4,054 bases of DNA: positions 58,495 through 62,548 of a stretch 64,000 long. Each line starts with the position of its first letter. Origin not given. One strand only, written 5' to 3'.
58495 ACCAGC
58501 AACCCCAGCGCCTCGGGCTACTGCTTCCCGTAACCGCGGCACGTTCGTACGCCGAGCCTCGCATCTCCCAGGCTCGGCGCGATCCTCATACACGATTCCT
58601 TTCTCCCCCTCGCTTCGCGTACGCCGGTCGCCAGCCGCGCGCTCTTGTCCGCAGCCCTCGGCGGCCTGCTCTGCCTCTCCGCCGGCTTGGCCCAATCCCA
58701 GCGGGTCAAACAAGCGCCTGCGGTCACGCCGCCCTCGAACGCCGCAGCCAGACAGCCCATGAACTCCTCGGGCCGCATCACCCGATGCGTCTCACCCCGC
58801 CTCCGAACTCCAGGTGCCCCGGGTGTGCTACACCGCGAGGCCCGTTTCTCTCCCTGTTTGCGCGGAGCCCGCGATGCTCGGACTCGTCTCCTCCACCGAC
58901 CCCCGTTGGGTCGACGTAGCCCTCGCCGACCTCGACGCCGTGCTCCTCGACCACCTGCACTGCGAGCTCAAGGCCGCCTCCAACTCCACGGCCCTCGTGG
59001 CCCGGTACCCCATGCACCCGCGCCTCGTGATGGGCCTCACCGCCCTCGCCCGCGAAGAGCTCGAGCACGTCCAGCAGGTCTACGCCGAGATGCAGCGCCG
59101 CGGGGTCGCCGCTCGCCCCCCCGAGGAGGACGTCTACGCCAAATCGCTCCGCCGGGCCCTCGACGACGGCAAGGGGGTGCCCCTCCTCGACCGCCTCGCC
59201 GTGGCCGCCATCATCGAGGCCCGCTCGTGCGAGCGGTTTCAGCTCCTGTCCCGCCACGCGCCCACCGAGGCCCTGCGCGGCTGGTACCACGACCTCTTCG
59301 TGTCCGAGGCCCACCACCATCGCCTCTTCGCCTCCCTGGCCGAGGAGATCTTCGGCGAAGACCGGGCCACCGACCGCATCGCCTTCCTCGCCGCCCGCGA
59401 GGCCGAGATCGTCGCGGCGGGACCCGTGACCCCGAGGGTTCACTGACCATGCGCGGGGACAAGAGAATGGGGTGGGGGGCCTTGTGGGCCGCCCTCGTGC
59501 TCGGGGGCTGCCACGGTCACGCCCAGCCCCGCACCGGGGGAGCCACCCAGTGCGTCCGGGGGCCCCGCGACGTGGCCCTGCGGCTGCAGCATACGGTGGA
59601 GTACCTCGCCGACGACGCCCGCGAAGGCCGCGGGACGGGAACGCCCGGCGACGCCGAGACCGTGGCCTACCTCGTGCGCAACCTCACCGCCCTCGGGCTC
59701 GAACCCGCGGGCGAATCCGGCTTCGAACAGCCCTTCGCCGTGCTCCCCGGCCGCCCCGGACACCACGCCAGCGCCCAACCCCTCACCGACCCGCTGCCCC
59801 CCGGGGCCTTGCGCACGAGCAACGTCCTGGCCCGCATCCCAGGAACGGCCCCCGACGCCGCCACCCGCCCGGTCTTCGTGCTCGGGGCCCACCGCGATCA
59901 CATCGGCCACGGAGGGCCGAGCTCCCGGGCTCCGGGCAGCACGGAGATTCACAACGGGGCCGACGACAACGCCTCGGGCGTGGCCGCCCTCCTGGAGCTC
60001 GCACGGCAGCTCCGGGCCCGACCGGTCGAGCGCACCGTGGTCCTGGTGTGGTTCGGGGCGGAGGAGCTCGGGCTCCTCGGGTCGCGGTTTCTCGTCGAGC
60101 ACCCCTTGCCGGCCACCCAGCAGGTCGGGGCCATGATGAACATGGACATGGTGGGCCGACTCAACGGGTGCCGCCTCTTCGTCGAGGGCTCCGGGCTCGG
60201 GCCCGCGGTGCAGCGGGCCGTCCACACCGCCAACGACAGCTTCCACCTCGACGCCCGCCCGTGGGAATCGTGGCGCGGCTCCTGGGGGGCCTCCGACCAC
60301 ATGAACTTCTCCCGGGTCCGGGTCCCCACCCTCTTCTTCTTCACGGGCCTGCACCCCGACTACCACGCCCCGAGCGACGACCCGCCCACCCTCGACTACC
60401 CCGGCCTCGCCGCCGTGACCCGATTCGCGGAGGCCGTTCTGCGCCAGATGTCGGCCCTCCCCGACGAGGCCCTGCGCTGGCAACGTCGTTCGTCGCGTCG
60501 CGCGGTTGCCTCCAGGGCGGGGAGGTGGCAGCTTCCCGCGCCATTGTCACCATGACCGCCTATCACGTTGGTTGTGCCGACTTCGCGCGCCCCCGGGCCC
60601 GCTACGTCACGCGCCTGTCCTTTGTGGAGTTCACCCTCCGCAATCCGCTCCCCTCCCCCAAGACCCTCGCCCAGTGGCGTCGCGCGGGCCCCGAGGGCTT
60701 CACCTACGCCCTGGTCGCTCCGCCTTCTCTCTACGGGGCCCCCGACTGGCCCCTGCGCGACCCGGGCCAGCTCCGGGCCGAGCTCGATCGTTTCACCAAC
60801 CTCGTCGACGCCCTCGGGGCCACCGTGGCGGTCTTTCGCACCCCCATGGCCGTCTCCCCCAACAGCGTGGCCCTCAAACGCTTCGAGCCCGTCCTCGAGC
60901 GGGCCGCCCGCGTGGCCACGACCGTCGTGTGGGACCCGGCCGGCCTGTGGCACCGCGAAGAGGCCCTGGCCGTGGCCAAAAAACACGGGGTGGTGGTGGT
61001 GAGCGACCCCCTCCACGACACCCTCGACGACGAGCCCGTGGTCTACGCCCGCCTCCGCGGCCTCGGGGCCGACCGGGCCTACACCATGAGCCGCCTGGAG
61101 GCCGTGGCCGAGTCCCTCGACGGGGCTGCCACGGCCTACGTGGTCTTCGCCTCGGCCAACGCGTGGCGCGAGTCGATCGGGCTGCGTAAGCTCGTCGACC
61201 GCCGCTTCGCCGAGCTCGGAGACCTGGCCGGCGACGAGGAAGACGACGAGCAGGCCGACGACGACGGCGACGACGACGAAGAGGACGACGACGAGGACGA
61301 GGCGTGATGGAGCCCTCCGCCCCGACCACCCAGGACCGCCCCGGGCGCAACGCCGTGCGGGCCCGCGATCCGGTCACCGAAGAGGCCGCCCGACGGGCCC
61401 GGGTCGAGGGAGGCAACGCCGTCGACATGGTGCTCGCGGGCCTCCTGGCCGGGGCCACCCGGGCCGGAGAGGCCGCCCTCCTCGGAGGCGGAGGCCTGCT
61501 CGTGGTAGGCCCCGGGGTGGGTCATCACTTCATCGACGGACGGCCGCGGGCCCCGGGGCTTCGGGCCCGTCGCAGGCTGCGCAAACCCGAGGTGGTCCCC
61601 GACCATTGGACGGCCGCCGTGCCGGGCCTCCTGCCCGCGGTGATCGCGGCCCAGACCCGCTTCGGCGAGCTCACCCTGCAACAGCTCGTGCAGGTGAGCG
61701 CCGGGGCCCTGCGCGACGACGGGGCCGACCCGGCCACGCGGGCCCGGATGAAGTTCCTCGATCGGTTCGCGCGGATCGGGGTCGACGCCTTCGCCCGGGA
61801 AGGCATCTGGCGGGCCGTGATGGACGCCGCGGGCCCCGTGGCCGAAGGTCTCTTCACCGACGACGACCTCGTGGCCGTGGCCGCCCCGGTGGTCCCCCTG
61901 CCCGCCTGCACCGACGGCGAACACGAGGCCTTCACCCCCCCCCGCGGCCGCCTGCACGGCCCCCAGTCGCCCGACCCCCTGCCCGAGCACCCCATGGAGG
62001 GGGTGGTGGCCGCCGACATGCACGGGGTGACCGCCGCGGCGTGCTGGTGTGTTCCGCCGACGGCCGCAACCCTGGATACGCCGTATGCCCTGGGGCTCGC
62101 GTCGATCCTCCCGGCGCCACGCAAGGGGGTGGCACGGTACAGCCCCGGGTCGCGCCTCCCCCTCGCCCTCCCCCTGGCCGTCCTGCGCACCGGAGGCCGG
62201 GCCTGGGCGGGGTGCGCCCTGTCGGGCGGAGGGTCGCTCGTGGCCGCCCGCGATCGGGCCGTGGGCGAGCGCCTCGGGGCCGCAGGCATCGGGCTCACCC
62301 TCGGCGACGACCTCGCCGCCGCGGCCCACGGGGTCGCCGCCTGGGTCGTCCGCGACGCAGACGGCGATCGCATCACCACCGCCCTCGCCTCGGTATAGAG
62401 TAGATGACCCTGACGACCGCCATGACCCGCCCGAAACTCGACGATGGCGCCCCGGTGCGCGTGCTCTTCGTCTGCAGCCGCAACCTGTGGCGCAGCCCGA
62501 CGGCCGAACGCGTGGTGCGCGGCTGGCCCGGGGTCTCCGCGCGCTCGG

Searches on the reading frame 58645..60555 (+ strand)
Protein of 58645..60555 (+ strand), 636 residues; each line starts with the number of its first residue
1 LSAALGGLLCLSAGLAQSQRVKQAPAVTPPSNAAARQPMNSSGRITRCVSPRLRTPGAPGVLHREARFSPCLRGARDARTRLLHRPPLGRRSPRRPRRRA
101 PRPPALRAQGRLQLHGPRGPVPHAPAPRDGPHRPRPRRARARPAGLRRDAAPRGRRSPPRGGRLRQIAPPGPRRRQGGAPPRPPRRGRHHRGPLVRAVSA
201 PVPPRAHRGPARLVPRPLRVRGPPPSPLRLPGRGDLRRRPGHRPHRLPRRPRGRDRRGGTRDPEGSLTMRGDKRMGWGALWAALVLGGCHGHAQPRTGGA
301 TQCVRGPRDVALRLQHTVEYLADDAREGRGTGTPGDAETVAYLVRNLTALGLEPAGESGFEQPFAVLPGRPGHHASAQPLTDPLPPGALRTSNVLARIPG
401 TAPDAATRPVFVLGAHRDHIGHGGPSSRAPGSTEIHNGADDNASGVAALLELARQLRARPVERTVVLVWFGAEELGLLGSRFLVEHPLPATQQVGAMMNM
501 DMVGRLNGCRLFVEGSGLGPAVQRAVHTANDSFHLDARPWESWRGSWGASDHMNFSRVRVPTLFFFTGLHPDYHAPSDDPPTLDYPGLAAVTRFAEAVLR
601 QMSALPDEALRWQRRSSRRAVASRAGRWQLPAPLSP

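Call 27: search_protein_families(library=pfam, proteins=[window:58645-60555:+], max_evalue=0.001)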
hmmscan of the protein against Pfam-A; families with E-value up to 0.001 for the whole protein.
window:58645-60555:+ (636 aa): 3 families
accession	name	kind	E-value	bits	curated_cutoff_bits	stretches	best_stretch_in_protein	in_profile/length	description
PF04389.22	Peptidase_M28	-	3.3e-41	141.6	21.3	1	393-595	1-189/193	Peptidase family M28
PF01546.33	Peptidase_M20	-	1.5e-06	28.7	24.6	1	438-497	32-92/206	Peptidase family M20/M25/M40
PF05343.19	Peptidase_M42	-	0.00053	19.6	23.2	1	439-486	132-179/292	M42 glutamyl aminopeptidase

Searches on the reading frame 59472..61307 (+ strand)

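Call 27: search_protein_families(library=pfam, proteins=[window:59472-61307:+], max_evalue=0.001)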
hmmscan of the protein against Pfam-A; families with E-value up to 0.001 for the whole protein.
window:59472-61307:+ (611 aa): 1 family
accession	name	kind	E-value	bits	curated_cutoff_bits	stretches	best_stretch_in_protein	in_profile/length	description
PF01904.24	DUF72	-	8.1e-09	36.3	25.3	1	392-559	29-199/217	Protein of unknown function DUF72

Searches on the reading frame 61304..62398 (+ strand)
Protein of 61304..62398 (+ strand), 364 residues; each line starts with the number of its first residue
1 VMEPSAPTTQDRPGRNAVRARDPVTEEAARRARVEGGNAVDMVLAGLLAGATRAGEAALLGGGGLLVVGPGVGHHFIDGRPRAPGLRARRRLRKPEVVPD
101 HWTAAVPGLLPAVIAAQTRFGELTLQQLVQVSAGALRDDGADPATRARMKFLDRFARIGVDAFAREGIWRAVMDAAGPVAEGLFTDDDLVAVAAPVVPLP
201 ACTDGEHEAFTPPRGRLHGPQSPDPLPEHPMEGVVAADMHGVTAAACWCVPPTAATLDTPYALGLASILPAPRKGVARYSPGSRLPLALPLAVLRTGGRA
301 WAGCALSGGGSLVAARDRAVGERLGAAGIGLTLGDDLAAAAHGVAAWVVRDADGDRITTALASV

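Call 96: search_protein_families(library=pfam, proteins=[window:61304-62398:+], max_evalue=0.001)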
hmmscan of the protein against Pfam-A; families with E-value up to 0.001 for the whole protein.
window:61304-62398:+ (364 aa): 1 family
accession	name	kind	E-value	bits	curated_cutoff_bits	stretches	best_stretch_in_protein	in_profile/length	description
PF01019.26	G_glu_transpept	-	1.2e-08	34.6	27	1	35-137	6-114/512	Gamma-glutamyltranspeptidase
